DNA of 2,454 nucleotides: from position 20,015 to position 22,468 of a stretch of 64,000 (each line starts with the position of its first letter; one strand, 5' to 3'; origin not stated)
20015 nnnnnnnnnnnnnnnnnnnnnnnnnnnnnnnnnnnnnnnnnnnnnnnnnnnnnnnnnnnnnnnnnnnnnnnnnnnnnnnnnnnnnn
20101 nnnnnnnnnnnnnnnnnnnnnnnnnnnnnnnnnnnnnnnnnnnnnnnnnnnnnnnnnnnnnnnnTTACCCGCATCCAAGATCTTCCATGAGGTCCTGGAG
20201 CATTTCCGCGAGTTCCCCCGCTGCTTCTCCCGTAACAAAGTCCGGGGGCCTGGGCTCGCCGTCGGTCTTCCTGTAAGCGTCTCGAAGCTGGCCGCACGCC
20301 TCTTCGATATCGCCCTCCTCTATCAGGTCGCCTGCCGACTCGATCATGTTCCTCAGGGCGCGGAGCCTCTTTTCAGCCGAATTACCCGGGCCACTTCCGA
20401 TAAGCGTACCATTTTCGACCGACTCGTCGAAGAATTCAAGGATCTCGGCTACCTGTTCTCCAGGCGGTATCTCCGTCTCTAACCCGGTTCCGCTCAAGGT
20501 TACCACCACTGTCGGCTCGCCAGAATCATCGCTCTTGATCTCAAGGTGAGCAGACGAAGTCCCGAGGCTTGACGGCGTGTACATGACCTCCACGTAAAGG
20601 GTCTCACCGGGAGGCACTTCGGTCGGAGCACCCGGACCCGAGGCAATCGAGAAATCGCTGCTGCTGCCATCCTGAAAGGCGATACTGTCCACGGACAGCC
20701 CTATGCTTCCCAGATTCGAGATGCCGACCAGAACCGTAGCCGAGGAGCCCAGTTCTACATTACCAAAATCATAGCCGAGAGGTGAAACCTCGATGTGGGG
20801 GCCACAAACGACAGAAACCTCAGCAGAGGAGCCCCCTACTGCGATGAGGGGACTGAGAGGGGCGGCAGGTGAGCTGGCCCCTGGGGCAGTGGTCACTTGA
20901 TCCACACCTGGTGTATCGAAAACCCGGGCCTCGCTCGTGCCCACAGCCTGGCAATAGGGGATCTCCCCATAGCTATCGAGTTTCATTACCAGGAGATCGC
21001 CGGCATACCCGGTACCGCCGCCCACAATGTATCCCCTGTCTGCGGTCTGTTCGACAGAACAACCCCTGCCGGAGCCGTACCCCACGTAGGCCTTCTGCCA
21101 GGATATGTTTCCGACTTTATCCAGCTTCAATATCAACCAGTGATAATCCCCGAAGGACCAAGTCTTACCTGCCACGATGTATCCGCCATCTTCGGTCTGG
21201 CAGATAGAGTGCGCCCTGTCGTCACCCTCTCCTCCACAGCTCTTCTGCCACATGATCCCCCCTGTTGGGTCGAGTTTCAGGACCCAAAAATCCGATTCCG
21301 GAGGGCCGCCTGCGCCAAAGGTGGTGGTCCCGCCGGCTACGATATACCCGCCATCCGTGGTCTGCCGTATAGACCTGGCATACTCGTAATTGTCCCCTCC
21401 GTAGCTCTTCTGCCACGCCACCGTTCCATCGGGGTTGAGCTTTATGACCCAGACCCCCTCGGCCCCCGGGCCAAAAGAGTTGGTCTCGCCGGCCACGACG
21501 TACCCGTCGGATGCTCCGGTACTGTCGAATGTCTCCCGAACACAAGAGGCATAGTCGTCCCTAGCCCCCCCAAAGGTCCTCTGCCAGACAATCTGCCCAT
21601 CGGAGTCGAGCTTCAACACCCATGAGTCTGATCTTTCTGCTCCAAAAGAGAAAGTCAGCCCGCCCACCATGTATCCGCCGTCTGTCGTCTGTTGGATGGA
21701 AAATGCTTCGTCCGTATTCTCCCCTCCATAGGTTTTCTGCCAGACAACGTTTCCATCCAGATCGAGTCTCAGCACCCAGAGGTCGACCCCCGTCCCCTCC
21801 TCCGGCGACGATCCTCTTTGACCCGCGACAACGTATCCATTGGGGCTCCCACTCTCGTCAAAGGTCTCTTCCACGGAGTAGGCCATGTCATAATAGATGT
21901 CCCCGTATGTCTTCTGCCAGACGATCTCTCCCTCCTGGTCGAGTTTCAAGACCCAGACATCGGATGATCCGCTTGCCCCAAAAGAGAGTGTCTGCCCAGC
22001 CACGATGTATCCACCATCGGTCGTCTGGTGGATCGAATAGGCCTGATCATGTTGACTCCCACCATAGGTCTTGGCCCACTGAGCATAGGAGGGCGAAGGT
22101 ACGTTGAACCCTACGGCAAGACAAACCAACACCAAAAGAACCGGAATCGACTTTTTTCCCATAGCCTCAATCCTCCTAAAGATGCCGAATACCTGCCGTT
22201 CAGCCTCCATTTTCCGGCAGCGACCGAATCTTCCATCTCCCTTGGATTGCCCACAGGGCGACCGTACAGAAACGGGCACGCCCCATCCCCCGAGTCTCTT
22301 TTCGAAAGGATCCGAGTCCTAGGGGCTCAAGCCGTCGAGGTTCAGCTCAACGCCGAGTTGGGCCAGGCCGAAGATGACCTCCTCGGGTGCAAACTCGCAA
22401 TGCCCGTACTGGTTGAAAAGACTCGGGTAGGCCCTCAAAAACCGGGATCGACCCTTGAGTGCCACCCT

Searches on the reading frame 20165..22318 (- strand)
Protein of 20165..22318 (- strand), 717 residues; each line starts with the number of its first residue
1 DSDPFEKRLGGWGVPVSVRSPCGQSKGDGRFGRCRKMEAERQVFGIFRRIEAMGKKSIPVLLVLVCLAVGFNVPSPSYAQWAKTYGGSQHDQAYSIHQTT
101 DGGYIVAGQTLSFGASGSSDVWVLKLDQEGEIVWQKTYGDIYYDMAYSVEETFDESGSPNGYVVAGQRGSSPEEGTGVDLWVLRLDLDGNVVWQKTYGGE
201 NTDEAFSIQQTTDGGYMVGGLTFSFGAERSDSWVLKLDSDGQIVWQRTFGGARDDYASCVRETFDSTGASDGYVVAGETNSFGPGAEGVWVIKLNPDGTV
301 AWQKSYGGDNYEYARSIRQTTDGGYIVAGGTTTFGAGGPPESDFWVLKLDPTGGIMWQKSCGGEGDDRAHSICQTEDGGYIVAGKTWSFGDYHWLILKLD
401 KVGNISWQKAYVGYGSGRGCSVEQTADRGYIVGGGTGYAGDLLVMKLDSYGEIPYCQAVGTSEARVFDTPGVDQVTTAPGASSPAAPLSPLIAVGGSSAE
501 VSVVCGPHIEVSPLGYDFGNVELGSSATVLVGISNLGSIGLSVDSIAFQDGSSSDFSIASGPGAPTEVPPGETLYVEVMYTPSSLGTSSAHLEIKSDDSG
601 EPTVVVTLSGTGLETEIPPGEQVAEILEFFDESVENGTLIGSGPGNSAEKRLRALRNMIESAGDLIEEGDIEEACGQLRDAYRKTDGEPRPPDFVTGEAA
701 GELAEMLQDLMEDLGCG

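Call 12: search_protein_families(library=pfam, max_evalue=0.00001, proteins=[window:20165-22279:-])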
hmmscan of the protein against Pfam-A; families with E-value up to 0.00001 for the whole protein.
window:20165-22279:- (704 aa): 3 families
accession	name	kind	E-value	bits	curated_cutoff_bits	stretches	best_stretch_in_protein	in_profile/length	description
PF22544.2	HYDIN_VesB_CFA65-like_Ig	-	2.9e-10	40.7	25.5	1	494-597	1-99/100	HYDIN/CFA65/VesB-like, Ig-like domain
PF22073.2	Cep192_D4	-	6.8e-07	29.9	35.5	1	495-599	3-111/112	Cep192 domain 4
PF15780.11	ASH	-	1.7e-06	28.6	27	1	504-590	15-97/98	Abnormal spindle-like microcephaly-assoc'd, ASPM-SPD-2-Hydin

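Call 45: search_protein_families(library=ncbifam, max_evalue=0.00001, proteins=[window:20165-22318:-])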
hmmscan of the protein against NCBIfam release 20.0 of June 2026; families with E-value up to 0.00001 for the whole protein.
window:20165-22318:- (717 aa): 3 families
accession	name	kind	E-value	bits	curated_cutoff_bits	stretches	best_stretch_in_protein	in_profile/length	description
NF012200.0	choice_anch_D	domain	3e-16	59.9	45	1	506-601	14-108/108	choice-of-anchor D domain-containing protein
NF047494.1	Lepto_SBBP_lipo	equivalog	1.5e-14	53.6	400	1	103-220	142-264/466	SBBP repeat beta-propeller lipoprotein, LipL53 family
TIGR02608.1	delta_60_rpt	domain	2e-08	34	76.5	0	91-131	1-39/55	delta-60 repeat domain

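Call 90: search_protein_representatives(protein=window:20168-22318:-)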
Query: 717 residues. Proteins with E-value up to 0.001 (for the whole library): 108881; up to 1e-10: 62261; up to 1e-30: 23874. The best 150 are listed.
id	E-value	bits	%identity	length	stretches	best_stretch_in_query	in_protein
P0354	0.0e+00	1518.5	53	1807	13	177-405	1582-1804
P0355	0.0e+00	1314.5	99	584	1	53-636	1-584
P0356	0.0e+00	1226.7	43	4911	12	80-385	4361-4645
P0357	2.8e-276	935.2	37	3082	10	179-392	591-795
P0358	2.0e-272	922.5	44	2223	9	80-405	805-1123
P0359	1.1e-267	906.8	47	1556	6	79-506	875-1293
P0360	2.4e-252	856.1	46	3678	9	179-390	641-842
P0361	2.5e-251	852.8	41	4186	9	78-434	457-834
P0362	4.2e-251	852.0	51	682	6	178-409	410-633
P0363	8.7e-245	831.1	50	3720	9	178-416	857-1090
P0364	3.6e-244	829.1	42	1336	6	74-357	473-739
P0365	4.0e-232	789.2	33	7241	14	192-429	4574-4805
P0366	1.7e-231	787.2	48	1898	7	61-436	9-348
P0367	1.1e-230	784.5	44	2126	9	121-355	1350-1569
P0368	3.5e-225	766.3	49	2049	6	80-388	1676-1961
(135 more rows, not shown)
